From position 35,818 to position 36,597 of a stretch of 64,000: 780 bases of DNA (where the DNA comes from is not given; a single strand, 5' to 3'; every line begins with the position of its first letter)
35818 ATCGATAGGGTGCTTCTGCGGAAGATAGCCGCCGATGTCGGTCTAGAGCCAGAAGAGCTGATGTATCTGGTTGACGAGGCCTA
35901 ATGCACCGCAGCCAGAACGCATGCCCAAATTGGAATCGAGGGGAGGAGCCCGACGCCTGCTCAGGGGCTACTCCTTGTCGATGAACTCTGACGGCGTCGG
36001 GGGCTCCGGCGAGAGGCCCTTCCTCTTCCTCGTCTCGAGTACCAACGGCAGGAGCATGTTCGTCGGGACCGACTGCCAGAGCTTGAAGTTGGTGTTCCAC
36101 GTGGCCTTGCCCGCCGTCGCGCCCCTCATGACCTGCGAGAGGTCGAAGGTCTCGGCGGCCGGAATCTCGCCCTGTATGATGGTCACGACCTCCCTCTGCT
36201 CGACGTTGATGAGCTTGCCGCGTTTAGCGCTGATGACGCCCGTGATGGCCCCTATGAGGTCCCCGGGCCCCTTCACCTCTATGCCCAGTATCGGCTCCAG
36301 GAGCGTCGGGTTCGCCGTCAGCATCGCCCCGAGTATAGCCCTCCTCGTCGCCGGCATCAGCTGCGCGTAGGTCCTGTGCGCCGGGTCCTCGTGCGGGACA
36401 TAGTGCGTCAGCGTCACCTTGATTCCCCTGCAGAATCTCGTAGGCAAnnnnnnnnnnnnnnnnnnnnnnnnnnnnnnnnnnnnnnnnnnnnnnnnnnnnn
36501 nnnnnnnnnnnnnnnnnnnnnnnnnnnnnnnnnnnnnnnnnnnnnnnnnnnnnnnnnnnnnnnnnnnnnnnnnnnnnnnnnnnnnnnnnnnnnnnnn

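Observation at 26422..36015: Six direct copies of the aEF-2 gene terminus delimit a 9.5-kb cassette array (toxin-antitoxin modules plus an Opp transporter), with no recombinase in sight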

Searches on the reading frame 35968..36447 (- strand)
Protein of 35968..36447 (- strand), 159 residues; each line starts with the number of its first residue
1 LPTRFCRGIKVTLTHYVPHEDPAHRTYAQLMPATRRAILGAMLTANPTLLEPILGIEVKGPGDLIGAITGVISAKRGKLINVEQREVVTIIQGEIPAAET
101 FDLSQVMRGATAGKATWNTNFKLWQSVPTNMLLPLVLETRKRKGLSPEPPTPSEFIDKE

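Call 15: find_related_loci(query=window:35968-36447:-, collection=genome_contigs, flank=10000)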
Query window:35968-36447:- (159 aa) in genome_contigs; peptide patterns used: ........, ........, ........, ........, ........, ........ (x = any residue, [..] = any of these).
600 stretches matched a pattern (row limit reached: there are more); 10 encode a relative of the query (tblastn E <= 1e-3); 10 distinct loci.
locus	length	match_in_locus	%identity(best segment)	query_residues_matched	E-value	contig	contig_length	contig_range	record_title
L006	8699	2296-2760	99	5-159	2e-103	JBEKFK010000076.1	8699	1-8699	MAG: Nitrososphaerales archaeon isolate SPRUCE 228 SPRUCE_228_76, whole genome shotgun sequence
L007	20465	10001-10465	94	5-159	2e-99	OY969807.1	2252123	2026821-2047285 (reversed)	MAG: uncultured Nitrososphaerota archaeon isolate MFD05580.bin.1.78 genome assembly, chromosome: 1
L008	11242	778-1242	89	5-159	5e-95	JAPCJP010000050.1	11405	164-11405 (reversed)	MAG: Thaumarchaeota archaeon isolate AcS1-27 NODE_20047_length_11405_cov_9.183260, whole genome shotgun sequence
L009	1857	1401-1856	89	5-156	7e-97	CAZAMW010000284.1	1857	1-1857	MAG TPA_asm: uncultured Nitrosopumilales archaeon isolate SRP226684_co1_57 genome assembly, contig: NODE_54150_length_18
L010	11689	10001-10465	83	5-159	4e-92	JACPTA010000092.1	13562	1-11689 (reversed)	MAG: Thaumarchaeota archaeon isolate NC_groundwater_720_Ag_S-0.2um_54_9 S36_SO-2_scaffold_262221, whole genome shotgun s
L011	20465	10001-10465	82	5-159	1e-86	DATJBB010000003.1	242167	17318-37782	MAG TPA_asm: Nitrososphaerales archaeon isolate SMAG_U15343 k141_21712, whole genome shotgun sequence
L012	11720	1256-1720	76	5-159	8e-82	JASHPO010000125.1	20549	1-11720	MAG: Nitrososphaerales archaeon isolate JOPF051 JOPF_NEAR_contig_1170588, whole genome shotgun sequence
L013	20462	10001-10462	79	6-159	7e-82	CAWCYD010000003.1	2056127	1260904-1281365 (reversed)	MAG: uncultured archaeon isolate MFD09222.bin.2.165 genome assembly, contig: contig_77750, whole genome shotgun sequence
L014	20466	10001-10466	95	5-159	1e-83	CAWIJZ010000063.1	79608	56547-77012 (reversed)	MAG: uncultured Nitrososphaerota archaeon isolate MFD03726.bin.2.137 genome assembly, contig: contig_81974, whole genome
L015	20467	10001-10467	92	5-159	3e-72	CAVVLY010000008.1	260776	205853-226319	MAG: uncultured Nitrososphaerota archaeon isolate MFD09222.bin.2.70 genome assembly, contig: contig_89021, whole genome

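Call 35: find_related_loci(query=window:35968-36447:-, collection=metagenome_contigs, flank=10000)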
Query window:35968-36447:- (159 aa) in metagenome_contigs; peptide patterns used: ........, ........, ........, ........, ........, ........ (x = any residue, [..] = any of these).
600 stretches matched a pattern (row limit reached: there are more); 33 encode a relative of the query (tblastn E <= 1e-3); 33 distinct loci.
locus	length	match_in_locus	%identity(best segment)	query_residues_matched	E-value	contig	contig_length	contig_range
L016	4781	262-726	99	5-159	7e-103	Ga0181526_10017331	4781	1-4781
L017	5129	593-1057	97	5-159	5e-101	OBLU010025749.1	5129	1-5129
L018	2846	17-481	92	5-159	4e-98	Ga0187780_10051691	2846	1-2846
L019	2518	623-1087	89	5-159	3e-97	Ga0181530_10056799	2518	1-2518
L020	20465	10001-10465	90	5-159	2e-93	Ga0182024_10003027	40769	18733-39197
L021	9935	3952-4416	88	5-159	3e-93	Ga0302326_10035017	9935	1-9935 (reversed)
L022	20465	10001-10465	84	5-159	1e-89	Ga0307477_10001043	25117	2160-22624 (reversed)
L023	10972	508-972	82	5-159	3e-86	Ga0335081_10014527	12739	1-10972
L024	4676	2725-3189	81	5-159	1e-84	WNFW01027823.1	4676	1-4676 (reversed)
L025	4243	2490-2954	81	5-159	1e-84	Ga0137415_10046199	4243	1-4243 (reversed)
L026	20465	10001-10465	79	5-159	6e-83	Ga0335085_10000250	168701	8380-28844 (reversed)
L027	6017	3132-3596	78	5-159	9e-83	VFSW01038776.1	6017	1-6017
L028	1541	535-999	79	5-159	1e-86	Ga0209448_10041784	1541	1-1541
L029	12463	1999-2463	77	5-159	1e-81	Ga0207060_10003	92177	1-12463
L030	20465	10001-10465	77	5-159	2e-81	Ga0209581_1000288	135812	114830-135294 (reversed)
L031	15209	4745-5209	78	5-159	3e-81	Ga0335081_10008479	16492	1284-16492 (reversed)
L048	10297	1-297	98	61-159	1e-61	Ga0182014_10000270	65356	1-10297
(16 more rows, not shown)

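Call 40: search_protein_families(library=pfam, alignment_id=A1, max_evalue=0.00001)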
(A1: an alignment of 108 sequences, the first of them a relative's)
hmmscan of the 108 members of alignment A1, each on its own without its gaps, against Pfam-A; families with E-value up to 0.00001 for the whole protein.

A. member 1, L006:2783-3883:- (367 aa): 2 families
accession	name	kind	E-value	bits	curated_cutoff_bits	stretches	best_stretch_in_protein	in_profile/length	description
PF23542.1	DUF1512_C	-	8.8e-61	205.3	25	1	193-365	1-174/175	Domain of unknown function (DUF1512) C-terminal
PF07431.17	DUF1512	-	1.6e-44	152.2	25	1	14-187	3-175/177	Protein of unknown function (DUF1512) N-terminal domain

B. families by the number of members that match (of 108 scanned): 78 families (the first 25 are shown)
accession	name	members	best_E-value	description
PF00211.25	Guanylate_cyc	5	4.4e-24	Adenylate and Guanylate cyclase catalytic domain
PF13414.12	TPR_11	5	1.9e-19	TPR repeat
PF14559.12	TPR_19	5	2e-15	Tetratricopeptide repeat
PF13431.12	TPR_17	5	5e-12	Tetratricopeptide repeat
PF13428.12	TPR_14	5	5.4e-12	Tetratricopeptide repeat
PF01436.27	NHL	4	8.2e-32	NHL repeat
PF07690.21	MFS_1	3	9.4e-55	Major Facilitator Superfamily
PF07719.23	TPR_2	3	1.8e-14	Tetratricopeptide repeat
PF00296.26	Bac_luciferase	2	2.8e-51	Luciferase-like monooxygenase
PF00300.27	His_Phos_1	2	2e-33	Histidine phosphatase superfamily (branch 1)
PF00857.26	Isochorismatase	2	3e-29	Isochorismatase domain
PF07366.18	SnoaL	2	1.1e-18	SnoaL-like polyketide cyclase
PF12680.13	SnoaL_2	2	2.9e-16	SnoaL-like domain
PF12697.13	Abhydrolase_6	2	4.4e-14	Alpha/beta hydrolase family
PF00515.34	TPR_1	2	9.6e-11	Tetratricopeptide repeat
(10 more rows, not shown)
